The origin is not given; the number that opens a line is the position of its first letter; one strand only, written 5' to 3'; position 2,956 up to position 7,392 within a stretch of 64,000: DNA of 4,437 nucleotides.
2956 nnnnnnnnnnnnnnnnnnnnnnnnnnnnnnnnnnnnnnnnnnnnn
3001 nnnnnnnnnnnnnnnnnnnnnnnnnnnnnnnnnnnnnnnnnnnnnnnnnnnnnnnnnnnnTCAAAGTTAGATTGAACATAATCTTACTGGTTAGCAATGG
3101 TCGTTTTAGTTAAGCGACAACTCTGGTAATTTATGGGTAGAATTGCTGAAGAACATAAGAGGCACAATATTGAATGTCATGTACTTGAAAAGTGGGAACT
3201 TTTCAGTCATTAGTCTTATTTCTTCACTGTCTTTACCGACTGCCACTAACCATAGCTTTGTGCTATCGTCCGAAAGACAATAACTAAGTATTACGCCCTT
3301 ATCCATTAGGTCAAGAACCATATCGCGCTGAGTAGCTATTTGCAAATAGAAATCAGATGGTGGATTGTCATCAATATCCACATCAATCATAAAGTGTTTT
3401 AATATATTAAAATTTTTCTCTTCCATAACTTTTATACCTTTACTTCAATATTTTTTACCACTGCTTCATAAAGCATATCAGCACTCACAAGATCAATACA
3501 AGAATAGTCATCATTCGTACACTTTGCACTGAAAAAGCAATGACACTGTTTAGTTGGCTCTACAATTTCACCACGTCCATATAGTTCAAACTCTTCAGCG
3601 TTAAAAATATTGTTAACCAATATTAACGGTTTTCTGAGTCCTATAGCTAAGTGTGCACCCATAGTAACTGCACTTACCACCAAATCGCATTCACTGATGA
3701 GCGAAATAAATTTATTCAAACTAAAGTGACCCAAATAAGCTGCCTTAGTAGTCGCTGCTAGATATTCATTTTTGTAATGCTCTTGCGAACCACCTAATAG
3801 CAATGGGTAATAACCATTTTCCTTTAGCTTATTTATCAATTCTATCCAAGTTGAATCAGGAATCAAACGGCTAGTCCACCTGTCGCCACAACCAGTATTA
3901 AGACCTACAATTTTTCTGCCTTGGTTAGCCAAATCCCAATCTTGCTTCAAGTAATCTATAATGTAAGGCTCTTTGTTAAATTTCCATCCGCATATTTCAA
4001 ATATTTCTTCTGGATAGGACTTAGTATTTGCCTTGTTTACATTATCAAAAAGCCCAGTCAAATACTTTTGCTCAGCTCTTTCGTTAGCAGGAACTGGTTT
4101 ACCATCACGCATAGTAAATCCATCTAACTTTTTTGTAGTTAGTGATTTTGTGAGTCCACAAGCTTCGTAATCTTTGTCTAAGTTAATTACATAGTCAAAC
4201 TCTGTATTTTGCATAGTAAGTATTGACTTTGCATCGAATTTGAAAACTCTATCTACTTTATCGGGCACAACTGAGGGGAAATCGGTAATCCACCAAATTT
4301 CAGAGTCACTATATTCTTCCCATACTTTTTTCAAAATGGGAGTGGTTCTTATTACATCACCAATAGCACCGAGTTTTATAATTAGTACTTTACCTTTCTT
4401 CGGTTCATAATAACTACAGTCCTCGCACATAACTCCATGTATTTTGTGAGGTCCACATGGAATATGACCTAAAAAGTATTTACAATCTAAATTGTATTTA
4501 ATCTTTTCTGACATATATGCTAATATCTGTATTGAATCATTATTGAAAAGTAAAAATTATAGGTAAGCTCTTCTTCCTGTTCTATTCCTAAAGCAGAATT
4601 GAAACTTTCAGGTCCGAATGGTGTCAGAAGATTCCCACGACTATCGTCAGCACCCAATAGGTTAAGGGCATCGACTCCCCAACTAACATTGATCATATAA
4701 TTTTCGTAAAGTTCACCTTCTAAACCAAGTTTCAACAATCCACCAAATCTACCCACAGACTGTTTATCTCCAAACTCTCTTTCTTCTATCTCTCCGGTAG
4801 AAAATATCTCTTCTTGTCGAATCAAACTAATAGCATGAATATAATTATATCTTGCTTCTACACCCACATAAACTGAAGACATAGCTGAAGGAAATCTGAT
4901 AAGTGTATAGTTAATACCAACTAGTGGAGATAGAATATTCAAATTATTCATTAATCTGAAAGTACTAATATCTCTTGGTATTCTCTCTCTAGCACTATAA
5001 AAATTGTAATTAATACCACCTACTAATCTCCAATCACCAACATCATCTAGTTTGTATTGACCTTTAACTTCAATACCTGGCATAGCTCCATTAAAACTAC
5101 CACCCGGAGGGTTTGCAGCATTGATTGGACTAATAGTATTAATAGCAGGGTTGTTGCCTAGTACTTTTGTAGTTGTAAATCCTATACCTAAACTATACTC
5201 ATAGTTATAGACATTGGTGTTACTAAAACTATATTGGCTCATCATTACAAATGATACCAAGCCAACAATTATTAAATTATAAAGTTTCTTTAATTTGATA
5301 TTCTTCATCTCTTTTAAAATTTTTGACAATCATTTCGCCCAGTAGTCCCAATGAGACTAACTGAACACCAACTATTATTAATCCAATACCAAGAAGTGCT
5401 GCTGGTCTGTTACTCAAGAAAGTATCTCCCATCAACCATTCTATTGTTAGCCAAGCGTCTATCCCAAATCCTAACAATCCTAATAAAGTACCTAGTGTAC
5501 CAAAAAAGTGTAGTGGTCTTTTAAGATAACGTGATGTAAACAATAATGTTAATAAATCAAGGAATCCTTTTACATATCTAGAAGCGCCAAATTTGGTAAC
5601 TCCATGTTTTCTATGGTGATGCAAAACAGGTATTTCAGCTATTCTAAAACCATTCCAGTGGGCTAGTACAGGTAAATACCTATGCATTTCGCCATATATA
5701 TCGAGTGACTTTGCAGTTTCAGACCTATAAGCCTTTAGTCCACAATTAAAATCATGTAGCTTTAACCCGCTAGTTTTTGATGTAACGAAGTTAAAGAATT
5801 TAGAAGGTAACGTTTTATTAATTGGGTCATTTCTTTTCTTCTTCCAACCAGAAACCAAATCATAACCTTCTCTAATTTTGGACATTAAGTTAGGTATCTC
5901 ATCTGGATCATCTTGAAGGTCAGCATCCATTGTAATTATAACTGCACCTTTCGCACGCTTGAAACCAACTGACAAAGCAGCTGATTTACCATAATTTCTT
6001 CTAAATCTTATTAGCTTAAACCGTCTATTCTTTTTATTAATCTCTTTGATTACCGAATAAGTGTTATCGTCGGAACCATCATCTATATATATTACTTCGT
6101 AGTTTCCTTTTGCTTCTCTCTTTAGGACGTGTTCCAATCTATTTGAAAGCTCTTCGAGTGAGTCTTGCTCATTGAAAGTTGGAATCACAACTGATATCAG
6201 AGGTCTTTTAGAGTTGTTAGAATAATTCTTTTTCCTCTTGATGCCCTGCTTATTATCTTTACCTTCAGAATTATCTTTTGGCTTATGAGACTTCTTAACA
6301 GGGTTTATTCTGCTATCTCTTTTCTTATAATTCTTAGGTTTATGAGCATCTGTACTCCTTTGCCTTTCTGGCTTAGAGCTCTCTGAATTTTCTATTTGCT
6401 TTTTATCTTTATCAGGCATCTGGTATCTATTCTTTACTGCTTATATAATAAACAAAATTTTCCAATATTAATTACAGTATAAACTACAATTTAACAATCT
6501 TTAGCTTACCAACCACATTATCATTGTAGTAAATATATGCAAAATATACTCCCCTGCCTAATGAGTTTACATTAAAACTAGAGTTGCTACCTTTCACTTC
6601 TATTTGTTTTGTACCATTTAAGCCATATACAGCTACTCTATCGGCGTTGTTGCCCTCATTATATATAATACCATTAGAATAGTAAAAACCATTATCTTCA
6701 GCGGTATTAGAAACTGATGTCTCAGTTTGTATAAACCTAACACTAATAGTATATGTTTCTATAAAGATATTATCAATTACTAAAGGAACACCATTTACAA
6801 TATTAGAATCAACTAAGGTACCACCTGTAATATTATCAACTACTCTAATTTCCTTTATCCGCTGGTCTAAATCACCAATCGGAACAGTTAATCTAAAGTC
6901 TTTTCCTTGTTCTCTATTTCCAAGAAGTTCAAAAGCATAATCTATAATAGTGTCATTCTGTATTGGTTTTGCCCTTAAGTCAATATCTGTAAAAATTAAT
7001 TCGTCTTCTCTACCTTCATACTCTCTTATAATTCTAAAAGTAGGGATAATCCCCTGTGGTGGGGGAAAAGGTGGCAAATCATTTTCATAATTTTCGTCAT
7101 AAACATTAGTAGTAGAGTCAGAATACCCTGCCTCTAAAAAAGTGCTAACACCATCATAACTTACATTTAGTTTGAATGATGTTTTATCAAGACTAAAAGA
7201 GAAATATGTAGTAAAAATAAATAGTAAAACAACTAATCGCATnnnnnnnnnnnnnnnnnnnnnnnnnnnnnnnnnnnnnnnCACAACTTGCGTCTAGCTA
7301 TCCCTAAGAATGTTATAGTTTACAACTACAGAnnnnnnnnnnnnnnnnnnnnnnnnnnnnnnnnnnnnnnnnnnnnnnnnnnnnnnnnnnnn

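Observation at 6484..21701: Five consecutive T9SS-cargo genes, one of 2674 aa, with no recognisable enzymes: candidate self-assembling surface complex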

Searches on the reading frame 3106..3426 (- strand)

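Call 9: search_protein_families(library=pfam, proteins=[window:3106-3426:-], max_evalue=0.001)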
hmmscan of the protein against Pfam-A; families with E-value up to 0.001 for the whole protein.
window:3106-3426:- (106 aa): 1 family
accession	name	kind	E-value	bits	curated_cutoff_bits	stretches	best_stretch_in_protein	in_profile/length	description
PF02426.22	MIase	-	6.2e-05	23.5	26.7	1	20-92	14-86/90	Muconolactone delta-isomerase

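Call 64: search_protein_families(library=ncbifam, proteins=[window:3106-3426:-], max_evalue=0.01)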
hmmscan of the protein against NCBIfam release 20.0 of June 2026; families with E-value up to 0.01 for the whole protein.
window:3106-3426:- (106 aa): 0 families

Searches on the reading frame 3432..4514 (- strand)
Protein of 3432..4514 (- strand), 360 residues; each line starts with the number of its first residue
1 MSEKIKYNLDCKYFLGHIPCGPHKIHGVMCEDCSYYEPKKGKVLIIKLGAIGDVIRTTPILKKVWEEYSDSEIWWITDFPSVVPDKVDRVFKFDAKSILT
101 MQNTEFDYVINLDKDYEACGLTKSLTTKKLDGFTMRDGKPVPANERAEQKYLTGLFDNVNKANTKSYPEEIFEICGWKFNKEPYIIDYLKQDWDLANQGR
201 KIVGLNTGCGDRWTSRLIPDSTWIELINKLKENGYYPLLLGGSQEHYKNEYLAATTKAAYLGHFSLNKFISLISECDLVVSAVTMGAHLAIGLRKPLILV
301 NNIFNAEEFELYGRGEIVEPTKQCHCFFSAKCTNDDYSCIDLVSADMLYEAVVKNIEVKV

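Call 9: search_protein_families(library=pfam, proteins=[window:3432-4514:-], max_evalue=0.001)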
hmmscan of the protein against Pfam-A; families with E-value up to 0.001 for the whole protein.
window:3432-4514:- (360 aa): 1 family
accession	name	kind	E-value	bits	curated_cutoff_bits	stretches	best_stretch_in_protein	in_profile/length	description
PF01075.23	Glyco_transf_9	-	1.6e-09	37.9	22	1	198-300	103-208/247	Glycosyltransferase family 9 (heptosyltransferase)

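Call 64: search_protein_families(library=ncbifam, proteins=[window:3432-4514:-], max_evalue=0.01)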
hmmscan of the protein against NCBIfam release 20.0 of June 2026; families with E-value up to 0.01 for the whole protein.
window:3432-4514:- (360 aa): 6 families
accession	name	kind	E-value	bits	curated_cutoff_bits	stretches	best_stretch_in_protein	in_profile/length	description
TIGR02193.1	heptsyl_trn_I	equivalog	1.2e-15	57.6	185.3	2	217-319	195-299/320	lipopolysaccharide heptosyltransferase I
TIGR02195.1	heptsyl_trn_II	equivalog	2.2e-09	36.9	134.6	1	198-352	172-334/339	lipopolysaccharide heptosyltransferase II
NF008204.0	PRK10964.1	equivalog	6.4e-08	32.1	437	1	216-302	192-280/322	lipopolysaccharide heptosyltransferase RfaC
NF008162.0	PRK10916.1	equivalog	0.00017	20.9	569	1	191-299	172-285/348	ADP-heptose--LPS heptosyltransferase RfaF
TIGR02201.1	heptsyl_trn_III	equivalog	0.0033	16.5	170.2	0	42-73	1-32/344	putative lipopolysaccharide heptosyltransferase III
NF007742.0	PRK10422.1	equivalog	0.0073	15.1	467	0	41-73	6-38/352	lipopolysaccharide core heptosyltransferase RfaQ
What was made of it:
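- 3432..4514 (-): GT9 heptosyltransferase-like glycosyltransferase. Calls 9, 64.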

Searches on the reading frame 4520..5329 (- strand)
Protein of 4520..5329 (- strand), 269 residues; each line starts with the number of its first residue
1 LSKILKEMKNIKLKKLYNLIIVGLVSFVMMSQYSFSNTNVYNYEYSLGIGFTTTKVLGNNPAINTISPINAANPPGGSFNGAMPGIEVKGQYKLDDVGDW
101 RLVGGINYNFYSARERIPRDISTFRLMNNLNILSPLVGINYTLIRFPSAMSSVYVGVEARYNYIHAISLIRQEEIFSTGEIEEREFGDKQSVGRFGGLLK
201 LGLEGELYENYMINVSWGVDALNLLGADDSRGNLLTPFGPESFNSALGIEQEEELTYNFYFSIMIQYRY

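Call 9: search_protein_families(library=pfam, proteins=[window:4520-5329:-], max_evalue=0.001)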
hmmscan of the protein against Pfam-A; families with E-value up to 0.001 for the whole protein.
window:4520-5329:- (269 aa): 0 families

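Call 49: search_protein_families(library=pfam, proteins=[window:4520-5329:-], max_evalue=0.01)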
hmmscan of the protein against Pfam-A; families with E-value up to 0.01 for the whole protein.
window:4520-5329:- (269 aa): 0 families

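Call 64: search_protein_families(library=ncbifam, proteins=[window:4520-5329:-], max_evalue=0.01)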
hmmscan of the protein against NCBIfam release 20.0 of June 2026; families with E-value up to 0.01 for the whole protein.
window:4520-5329:- (269 aa): 0 families

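Call 67: search_protein_families(library=pfam, alignment_id=A8, max_evalue=10)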
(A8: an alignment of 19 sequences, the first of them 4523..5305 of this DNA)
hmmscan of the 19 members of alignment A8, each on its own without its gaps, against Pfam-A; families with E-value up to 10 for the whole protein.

A. member 1, window:4523-5305:- (261 aa): 0 families

B. families by the number of members that match (of 19 scanned): 5 families
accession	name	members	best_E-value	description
PF13505.12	OMP_b-brl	5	6.9e-05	Outer membrane protein beta-barrel domain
PF13568.12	OMP_b-brl_2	3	0.00082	Outer membrane protein beta-barrel domain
PF01278.26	Omptin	1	0.026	Omptin family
PF17431.7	YpmT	1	0.031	Uncharacterized YmpT-like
PF00593.30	TonB_dep_Rec_b-barrel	1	0.039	TonB dependent receptor-like, beta-barrel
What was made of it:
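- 4520..5308 (-): Small outer-membrane beta-barrel protein (~250 aa, signal peptide, C-terminal ...QYRY). OMP_b-brl hits in 5 of 19 orthologues and OMP_b-brl_2 hits in 3 of 19 (call 67).
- The small barrel downstream hits only generic OMP models (call 67).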

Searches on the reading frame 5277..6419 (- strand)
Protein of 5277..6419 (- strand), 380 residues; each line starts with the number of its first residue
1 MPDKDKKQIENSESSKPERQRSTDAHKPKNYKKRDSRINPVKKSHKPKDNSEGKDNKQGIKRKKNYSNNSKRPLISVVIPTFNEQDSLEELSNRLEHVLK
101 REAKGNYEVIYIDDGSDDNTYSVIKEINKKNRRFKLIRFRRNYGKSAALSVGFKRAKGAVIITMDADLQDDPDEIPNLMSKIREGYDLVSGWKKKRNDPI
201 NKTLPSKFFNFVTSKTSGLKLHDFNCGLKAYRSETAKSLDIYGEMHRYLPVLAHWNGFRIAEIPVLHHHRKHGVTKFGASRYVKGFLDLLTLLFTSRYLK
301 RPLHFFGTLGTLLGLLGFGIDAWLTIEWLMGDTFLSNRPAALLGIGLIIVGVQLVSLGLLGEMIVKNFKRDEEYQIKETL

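Call 9: search_protein_families(library=pfam, proteins=[window:5277-6419:-], max_evalue=0.001)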
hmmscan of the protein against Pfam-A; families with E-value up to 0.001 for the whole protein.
window:5277-6419:- (380 aa): 3 families
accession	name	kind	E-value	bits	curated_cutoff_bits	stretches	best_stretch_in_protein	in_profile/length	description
PF00535.33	Glycos_transf_2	-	1e-34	120.3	23.3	1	76-234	1-162/168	Glycosyl transferase family 2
PF13641.12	Glyco_tranf_2_3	-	2.7e-09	37.8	27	1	75-194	3-124/230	Glycosyltransferase like family 2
PF10111.15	Glyco_tranf_2_2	-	1.1e-07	32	27.3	1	76-180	1-104/276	Glycosyltransferase like family 2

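Call 64: search_protein_families(library=ncbifam, proteins=[window:5277-6419:-], max_evalue=0.01)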
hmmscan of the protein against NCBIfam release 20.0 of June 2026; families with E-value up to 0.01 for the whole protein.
window:5277-6419:- (380 aa): 25 families
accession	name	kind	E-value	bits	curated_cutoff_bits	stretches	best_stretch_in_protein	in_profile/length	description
NF007986.1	PRK10714.1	equivalog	1.3e-55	188.7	529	1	75-367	8-296/316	undecaprenyl-phosphate 4-deoxy-4-formamido-L-arabinose transferase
NF047588.1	GlcsyltransPgfSStrep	equivalog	6.4e-49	166.8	500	1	75-368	3-291/308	glycosyltransferase PgfS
TIGR04182.1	glyco_TIGR04182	equivalog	8e-25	87.8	325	1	75-368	2-286/293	S-layer glycoprotein N-glycosyltransferase AglJ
TIGR03937.1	PgaC_IcaA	equivalog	7.5e-21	74.5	422.3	1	61-183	33-151/407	poly-beta-1,6-N-acetyl-D-glucosamine synthase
TIGR04242.1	nodulat_NodC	equivalog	2.6e-14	53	550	1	63-184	38-158/395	chitooligosaccharide synthase NodC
NF041391.1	DPhHxTase_Halo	equivalog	3.1e-14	52.5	375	1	81-271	3-187/213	dolichyl-phosphate hexose transferase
NF041875.1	EPS_EpsD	equivalog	6.8e-14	52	370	1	75-187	1-109/325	exopolysaccharide biosynthesis glycosyltransferase EpsD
NF047683.1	TeichurnBiosyTuaG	equivalog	7.5e-13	48.7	400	1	70-175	3-104/252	teichuronic acid biosynthesis protein TuaG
NF007482.0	PRK10073.1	equivalog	2.7e-12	46.4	423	1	70-180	3-108/334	glycosyltransferase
TIGR03965.1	mycofact_glyco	equivalog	5.5e-12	45.3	280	1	59-178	61-175/467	mycofactocin biosynthesis glycosyltransferase MftF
TIGR03111.1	glyc2_xrt_Gpos1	hypoth_equivalog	7.1e-12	44.8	363.95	1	62-187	38-161/439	TIGR03111 family XrtG-associated glycosyltransferase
NF050050.1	ProtGlycPglI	equivalog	3.6e-11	43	500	1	73-191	2-117/306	GalNAc(5)-diNAcBac-PP-undecaprenol beta-1,3-glucosyltransferase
NF045692.1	OglycostaseCruG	equivalog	4.2e-11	42.4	600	1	71-190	39-161/386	2'-O-glycosyltransferase CruG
NF058614.1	PPMAGASynPpgS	equivalog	1.1e-10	41.3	370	1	77-265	4-194/226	polyprenyl-phospho-N-acetylgalactosaminyl synthase PpgS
TIGR04283.1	glyco_like_mftF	equivalog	1.9e-10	40.7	182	1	75-170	1-85/221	TIGR04283 family arsenosugar biosynthesis glycosyltransferase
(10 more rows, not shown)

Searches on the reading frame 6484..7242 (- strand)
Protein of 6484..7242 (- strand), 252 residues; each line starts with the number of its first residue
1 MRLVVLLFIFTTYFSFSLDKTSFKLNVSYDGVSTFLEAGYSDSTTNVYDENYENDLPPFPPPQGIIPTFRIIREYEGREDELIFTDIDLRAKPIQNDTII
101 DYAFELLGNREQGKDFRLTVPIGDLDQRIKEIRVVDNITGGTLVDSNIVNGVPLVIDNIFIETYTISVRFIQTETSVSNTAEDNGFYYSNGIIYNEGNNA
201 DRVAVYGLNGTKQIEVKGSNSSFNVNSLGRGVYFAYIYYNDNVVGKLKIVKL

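Call 4: search_protein_families(library=pfam, proteins=[window:6484-7242:-], max_evalue=1)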
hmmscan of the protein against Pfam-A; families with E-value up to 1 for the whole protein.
window:6484-7242:- (252 aa): 1 family
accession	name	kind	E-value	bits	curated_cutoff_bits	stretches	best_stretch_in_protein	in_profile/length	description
PF18962.6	Por_Secre_tail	-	0.013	16.2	27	1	198-248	19-74/75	Secretion system C-terminal sorting domain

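Call 5: search_protein_families(library=ncbifam, proteins=[window:6484-7242:-], max_evalue=1)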
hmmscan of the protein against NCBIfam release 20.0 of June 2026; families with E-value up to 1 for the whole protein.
window:6484-7242:- (252 aa): 1 family
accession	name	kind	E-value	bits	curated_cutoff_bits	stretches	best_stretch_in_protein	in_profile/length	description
TIGR04183.1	Por_Secre_tail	domain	6.7e-05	22.8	23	1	193-251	14-71/72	T9SS type A sorting domain-containing protein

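Call 90: search_solved_structures(query=A11, max_evalue=10, show_alignments=0)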
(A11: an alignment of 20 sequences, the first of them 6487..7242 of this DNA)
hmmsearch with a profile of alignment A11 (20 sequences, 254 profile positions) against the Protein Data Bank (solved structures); distinct sequences matched with E-value up to 10: 17.
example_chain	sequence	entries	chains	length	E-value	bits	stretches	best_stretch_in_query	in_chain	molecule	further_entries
8glk_D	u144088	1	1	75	9.4e-11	44.9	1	181-254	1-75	Endonuclease I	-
7pzj_A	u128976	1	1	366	2.1e-10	43.7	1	171-249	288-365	Lipase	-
8glj_D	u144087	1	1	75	1e-09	41.5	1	181-253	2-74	Por secretion system C-terminal sorting domain-containing protein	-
8h97_A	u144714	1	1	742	1.9e-08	37.3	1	170-253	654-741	Beta-agarase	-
5jvk_A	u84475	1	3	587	7.9e-07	32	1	180-253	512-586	Uncharacterized protein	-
8gl8_D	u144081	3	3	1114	2.9e-06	30.1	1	130-252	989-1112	RemZ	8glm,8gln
5uyt_A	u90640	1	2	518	6.3e-06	29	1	181-252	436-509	Ice-binding protein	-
8qb1_A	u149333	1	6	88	0.0044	19.7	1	183-254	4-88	Mirolase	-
7jrm_A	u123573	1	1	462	0.016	17.8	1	199-239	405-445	F5/8 type C domain protein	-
7jrl_A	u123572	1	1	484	0.018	17.7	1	199-239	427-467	F5/8 type C domain protein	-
8gl6_D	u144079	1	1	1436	0.067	15.8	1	24-252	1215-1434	RemA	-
4mud_A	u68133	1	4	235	0.081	15.6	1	75-149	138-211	Ring oxydation complex/ phenylacetic acid degradation related protein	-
9x1i_A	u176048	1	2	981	0.14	14.8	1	199-251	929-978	Endo-beta-N-acetylglucosaminidase HS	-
5hfs_A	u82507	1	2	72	0.31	13.6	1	199-253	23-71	Gingipain R2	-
7pq4_A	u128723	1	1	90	0.33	13.6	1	195-253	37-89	Arginine-specific cysteine proteinase (Arg-gingipain)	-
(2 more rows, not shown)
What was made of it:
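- The E family profile gives a weak match to the RemA pre-CTD region plus CTD, at E 0.067 (call 90).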

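Call 91: search_protein_families(library=ncbifam, alignment_id=A11, max_evalue=10)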
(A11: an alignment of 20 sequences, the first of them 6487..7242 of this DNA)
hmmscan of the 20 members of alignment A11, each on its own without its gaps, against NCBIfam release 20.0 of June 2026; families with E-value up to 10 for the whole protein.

A. member 1, window:6487-7242:- (252 aa): 1 family
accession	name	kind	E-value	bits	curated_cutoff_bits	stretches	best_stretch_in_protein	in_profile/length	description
TIGR04183.1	Por_Secre_tail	domain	6.7e-05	22.8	23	1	193-251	14-71/72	T9SS type A sorting domain-containing protein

B. families by the number of members that match (of 20 scanned): 8 families
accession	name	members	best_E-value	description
TIGR04183.1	Por_Secre_tail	20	4.8e-13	T9SS type A sorting domain-containing protein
NF038113.1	T9SSA_dep_M36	15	2.5e-08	T9SS-dependent M36 family metallopeptidase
NF052644.1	T9SS_DNase_Rie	6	6.2e-06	T9SS-dependent surface endonuclease, AS87_RS02955 family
NF033708.1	T9SS_Cterm_ChiA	5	1.4e-05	T9SS sorting signal type C domain-containing protein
NF050177.1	TapA_OM_Porphy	5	0.00018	TapA/TapC family T9SS-dependent outer membrane protein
NF052318.1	T9SS_sortase_N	1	0.048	type IX secretion system sortase PorU, long form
NF011581.0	PRK15005.1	1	0.15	universal stress protein UspF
TIGR01810.1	betA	1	0.15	choline dehydrogenase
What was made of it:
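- On T9SS type-A CTD cargo (TIGR04183 / PF18962): All 20 E orthologues scanned hit TIGR04183 (call 91).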
